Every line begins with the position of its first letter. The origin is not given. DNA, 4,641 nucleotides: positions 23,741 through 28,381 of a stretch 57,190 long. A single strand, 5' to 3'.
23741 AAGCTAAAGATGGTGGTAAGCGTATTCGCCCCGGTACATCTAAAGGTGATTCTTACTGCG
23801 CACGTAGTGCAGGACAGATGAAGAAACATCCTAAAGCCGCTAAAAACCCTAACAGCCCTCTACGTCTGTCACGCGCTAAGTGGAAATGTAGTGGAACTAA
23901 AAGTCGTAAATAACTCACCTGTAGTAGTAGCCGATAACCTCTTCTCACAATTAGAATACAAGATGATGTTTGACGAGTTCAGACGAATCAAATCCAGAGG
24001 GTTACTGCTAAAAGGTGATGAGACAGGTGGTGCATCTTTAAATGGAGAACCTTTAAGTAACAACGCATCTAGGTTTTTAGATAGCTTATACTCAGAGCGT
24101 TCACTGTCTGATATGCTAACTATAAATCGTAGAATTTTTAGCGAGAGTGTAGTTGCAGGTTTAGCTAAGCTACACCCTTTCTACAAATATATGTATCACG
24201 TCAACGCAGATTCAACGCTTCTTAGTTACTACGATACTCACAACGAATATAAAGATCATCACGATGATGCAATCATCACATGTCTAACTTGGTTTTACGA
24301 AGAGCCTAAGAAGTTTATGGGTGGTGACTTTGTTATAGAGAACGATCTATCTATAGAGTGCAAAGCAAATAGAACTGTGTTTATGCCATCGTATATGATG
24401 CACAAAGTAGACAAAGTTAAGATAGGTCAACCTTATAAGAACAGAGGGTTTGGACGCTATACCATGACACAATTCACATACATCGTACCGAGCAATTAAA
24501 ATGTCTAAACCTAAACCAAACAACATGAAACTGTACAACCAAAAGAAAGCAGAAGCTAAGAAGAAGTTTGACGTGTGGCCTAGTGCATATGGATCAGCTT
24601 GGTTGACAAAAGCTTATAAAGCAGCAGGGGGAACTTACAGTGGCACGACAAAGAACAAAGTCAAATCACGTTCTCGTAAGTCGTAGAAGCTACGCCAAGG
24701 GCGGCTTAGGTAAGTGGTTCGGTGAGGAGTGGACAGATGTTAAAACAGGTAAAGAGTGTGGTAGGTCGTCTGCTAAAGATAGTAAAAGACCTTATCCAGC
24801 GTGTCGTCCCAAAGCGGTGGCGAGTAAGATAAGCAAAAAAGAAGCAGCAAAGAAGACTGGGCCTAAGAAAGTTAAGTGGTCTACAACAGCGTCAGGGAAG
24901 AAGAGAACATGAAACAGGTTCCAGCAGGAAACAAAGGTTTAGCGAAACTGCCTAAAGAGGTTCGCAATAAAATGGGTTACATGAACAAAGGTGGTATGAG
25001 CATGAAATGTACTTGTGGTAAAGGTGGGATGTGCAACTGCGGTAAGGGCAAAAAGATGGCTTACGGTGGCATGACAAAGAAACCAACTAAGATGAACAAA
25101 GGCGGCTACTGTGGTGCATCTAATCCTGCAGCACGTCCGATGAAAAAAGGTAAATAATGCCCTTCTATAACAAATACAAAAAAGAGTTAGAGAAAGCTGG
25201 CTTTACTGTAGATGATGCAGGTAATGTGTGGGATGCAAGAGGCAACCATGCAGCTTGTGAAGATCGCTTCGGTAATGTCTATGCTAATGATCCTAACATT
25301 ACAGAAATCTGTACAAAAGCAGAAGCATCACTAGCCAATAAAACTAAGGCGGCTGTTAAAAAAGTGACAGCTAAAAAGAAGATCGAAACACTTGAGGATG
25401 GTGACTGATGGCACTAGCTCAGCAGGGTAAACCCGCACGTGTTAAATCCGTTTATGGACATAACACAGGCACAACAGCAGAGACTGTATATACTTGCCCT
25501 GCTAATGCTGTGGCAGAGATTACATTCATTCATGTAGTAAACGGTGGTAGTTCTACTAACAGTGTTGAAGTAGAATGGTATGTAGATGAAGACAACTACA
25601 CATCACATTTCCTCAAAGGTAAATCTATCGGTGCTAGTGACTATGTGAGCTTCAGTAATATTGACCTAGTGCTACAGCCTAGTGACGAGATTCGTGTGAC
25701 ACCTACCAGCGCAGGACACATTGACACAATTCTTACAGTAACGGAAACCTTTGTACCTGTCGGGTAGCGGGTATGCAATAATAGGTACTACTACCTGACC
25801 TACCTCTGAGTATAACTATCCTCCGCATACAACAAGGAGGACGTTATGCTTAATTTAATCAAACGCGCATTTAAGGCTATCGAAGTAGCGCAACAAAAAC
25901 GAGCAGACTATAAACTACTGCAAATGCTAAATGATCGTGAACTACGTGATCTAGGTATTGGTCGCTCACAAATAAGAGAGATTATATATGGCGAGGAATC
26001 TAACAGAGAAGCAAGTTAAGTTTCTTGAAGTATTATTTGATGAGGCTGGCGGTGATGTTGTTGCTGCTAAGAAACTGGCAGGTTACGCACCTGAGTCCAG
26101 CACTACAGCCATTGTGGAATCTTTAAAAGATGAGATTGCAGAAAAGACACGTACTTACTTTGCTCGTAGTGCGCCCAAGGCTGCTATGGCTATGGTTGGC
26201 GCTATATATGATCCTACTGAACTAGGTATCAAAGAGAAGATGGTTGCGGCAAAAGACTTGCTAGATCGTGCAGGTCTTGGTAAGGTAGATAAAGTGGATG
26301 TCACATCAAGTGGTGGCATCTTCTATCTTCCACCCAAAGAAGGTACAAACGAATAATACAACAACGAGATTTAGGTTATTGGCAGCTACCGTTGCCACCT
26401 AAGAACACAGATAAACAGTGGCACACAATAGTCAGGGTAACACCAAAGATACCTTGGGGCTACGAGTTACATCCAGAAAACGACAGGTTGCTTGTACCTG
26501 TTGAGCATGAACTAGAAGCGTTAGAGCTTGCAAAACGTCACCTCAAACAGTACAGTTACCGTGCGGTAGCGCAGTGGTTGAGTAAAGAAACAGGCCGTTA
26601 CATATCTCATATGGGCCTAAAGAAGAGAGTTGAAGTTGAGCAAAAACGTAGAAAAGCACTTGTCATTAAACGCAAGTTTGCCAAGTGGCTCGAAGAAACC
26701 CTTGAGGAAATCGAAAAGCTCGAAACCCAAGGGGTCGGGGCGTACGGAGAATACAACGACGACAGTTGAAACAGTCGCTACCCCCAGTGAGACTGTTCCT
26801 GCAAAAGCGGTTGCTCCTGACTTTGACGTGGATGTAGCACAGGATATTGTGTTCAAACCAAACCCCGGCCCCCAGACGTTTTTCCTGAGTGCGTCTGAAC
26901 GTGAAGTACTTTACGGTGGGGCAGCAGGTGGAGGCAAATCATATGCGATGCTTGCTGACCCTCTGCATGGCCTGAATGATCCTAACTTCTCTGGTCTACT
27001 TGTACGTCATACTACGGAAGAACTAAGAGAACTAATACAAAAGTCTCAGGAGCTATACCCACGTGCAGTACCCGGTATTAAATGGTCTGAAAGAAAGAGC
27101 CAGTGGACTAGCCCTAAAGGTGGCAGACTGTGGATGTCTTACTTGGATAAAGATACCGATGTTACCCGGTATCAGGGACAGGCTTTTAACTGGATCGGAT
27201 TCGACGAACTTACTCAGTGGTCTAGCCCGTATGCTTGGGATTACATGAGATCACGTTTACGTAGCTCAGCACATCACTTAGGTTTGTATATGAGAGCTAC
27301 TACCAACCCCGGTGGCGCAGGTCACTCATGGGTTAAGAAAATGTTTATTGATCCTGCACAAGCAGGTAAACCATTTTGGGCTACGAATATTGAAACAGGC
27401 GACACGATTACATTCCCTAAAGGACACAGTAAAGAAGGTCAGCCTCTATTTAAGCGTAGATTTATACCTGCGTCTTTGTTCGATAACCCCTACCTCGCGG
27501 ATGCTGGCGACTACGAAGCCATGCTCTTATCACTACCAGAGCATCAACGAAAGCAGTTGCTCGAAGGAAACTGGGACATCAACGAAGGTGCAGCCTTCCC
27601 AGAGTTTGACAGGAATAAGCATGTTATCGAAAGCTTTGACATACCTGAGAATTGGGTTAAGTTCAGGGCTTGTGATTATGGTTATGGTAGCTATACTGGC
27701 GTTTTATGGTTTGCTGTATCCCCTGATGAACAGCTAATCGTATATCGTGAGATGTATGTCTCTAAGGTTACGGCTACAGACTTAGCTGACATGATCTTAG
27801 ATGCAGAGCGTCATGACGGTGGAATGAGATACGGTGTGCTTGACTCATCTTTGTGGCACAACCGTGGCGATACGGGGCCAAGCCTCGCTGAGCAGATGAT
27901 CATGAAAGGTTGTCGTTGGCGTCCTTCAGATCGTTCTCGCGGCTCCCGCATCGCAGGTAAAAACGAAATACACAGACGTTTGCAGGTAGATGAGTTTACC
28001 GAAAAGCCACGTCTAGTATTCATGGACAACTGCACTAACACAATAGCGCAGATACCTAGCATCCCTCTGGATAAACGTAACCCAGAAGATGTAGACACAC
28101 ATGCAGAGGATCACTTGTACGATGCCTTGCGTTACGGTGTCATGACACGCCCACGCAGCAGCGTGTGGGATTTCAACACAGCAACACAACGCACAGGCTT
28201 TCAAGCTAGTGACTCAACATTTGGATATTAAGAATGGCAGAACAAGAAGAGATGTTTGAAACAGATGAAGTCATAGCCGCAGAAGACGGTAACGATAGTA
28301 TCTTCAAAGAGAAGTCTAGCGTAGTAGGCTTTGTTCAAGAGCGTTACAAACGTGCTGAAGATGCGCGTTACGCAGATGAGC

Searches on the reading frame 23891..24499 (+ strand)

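Call 12: search_protein_families(library=phrogs, proteins=[window:23891-24499:+])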
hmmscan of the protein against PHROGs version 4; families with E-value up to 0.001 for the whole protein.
window:23891-24499:+ (202 aa): 2 families
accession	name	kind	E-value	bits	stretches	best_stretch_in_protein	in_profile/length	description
phrog_61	-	moron, auxiliary metabolic gene and host takeover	1.1e-17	65.2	1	4-196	439-627/689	2OG-Fe(II) oxygenase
phrog_274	-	DNA, RNA and nucleotide metabolism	0.0001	23.3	1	96-175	83-162/192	DNA endonuclease V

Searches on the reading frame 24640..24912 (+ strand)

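Call 77: search_protein_families(library=pfam, proteins=[window:24640-24912:+], max_evalue=0.05)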
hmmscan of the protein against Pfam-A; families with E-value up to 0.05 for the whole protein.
window:24640-24912:+ (90 aa): 1 family
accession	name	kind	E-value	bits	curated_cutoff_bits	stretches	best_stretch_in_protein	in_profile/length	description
PF19197.5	DUF5872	-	5.5e-05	24.2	27.5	1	7-80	40-108/116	Family of unknown function (DUF5872)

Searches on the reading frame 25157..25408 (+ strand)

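Call 77: search_protein_families(library=pfam, proteins=[window:25157-25408:+], max_evalue=0.05)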
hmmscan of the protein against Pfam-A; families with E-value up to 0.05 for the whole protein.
window:25157-25408:+ (83 aa): 1 family
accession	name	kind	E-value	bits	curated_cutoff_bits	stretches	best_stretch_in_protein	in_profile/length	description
PF12396.14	DUF3659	-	0.012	15.9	24.8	1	14-30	34-50/61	Protein of unknown function (DUF3659)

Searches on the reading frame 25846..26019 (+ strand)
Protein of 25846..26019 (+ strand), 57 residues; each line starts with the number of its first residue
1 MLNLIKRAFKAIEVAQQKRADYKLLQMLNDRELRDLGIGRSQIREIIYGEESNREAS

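Call 77: search_protein_families(library=pfam, proteins=[window:25846-26019:+], max_evalue=0.05)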
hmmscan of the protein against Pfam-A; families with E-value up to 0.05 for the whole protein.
window:25846-26019:+ (57 aa): 1 family
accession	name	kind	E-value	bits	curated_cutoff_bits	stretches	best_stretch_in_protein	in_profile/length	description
PF06568.16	DUF1127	-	3.2e-07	30.4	23.3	1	11-44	4-37/37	Domain of unknown function (DUF1127)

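Call 79: search_dna_similar(query=window:25846-26019:+, collection=phages, mode=protein, max_rows=40, max_evalue=0.01)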
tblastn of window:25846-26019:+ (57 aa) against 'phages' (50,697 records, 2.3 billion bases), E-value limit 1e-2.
Records with a match: 7; places in all: 7; records where one place covers at least 80% of the query: 7.
Best place of each record, by identity: <60% 7.
By first word of the organism name: Roseobacter 7.
By host as written in the record: Rhodobacteraceae bacterium FZCC0040 3; Rhodobacteraceae bacterium FZCC0023 2; Rhodobacteraceae bacterium FZCC0042 1; Rhodobacteraceae bacterium FZCC0089 1.
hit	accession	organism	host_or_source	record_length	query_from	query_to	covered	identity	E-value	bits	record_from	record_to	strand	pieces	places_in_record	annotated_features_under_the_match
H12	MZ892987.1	Roseobacter phage CRP-207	Rhodobacteraceae bacterium FZCC0040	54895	1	57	100%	59.6%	9e-17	77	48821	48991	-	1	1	hypothetical protein | putative terminase small subunit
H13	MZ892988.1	Roseobacter phage CRP-212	Rhodobacteraceae bacterium FZCC0040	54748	4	51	84%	52.1%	6e-9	55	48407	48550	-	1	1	hypothetical protein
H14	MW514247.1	Roseobacter phage CRP-13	Rhodobacteraceae bacterium FZCC0023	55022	8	57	88%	48.0%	3e-10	59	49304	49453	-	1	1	terminase small subunit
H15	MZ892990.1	Roseobacter phage CRP-345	Rhodobacteraceae bacterium FZCC0042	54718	1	57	100%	41.0%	2e-4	42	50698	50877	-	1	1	hypothetical protein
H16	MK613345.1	Roseobacter phage CRP-3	Rhodobacteraceae bacterium FZCC0040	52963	1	49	86%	42.9%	2e-4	42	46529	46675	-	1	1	hypothetical protein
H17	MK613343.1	Roseobacter phage CRP-1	Rhodobacteraceae bacterium FZCC0023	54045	1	48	84%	36.5%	2e-3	39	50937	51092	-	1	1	hypothetical protein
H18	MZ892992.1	Roseobacter phage CRP-738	Rhodobacteraceae bacterium FZCC0089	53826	2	48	82%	36.2%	6e-4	40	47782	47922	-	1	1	hypothetical protein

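Call 87: search_protein_families(library=phrogs, proteins=[window:25846-26019:+], max_evalue=0.01)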
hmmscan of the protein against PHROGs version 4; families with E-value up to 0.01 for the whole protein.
window:25846-26019:+ (57 aa): 1 family
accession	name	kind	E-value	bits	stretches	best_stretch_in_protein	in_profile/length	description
phrog_26566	-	unknown function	0.00033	21.5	1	9-45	6-42/52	-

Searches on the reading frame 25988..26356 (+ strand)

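Call 77: search_protein_families(library=pfam, proteins=[window:25988-26356:+], max_evalue=0.05)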
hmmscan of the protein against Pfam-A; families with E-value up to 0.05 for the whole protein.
window:25988-26356:+ (122 aa): 0 families

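Call 87: search_protein_families(library=phrogs, proteins=[window:25988-26356:+], max_evalue=0.01)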
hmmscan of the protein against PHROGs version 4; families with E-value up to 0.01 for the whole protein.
window:25988-26356:+ (122 aa): 1 family
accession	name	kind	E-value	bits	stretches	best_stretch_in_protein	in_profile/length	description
phrog_2538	-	head and packaging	8.4e-06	26.9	1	5-110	3-106/129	terminase small subunit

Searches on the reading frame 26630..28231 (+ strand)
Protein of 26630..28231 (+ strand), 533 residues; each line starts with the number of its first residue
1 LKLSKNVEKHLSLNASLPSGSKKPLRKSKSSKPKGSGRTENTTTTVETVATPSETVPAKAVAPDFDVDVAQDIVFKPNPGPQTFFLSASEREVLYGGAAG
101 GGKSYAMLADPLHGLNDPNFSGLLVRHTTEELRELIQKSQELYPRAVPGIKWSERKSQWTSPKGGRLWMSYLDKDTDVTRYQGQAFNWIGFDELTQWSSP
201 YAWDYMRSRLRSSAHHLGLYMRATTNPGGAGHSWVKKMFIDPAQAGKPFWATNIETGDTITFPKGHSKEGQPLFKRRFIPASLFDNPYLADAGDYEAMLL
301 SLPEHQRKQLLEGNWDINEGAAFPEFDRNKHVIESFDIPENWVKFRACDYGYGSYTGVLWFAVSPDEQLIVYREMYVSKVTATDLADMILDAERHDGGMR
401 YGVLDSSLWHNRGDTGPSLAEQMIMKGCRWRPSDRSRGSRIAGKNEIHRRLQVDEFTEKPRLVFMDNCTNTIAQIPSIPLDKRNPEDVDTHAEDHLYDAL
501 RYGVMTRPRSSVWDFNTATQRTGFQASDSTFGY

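Call 12: search_protein_families(library=phrogs, proteins=[window:26630-28231:+])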
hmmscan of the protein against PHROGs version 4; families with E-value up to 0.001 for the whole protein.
window:26630-28231:+ (533 aa): 5 families
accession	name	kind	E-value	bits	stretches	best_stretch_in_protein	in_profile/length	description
phrog_979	-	head and packaging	3.4e-58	198.8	1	69-425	145-523/642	terminase large subunit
phrog_2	-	head and packaging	2.1e-38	133.6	1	59-511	256-596/807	terminase large subunit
phrog_9526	-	head and packaging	4e-21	76.7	1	74-227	7-165/280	terminase large subunit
phrog_5653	-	head and packaging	9.7e-12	46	1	313-508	1-181/199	terminase large subunit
phrog_10250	-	head and packaging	2.1e-07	31.9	1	308-506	11-214/228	terminase large subunit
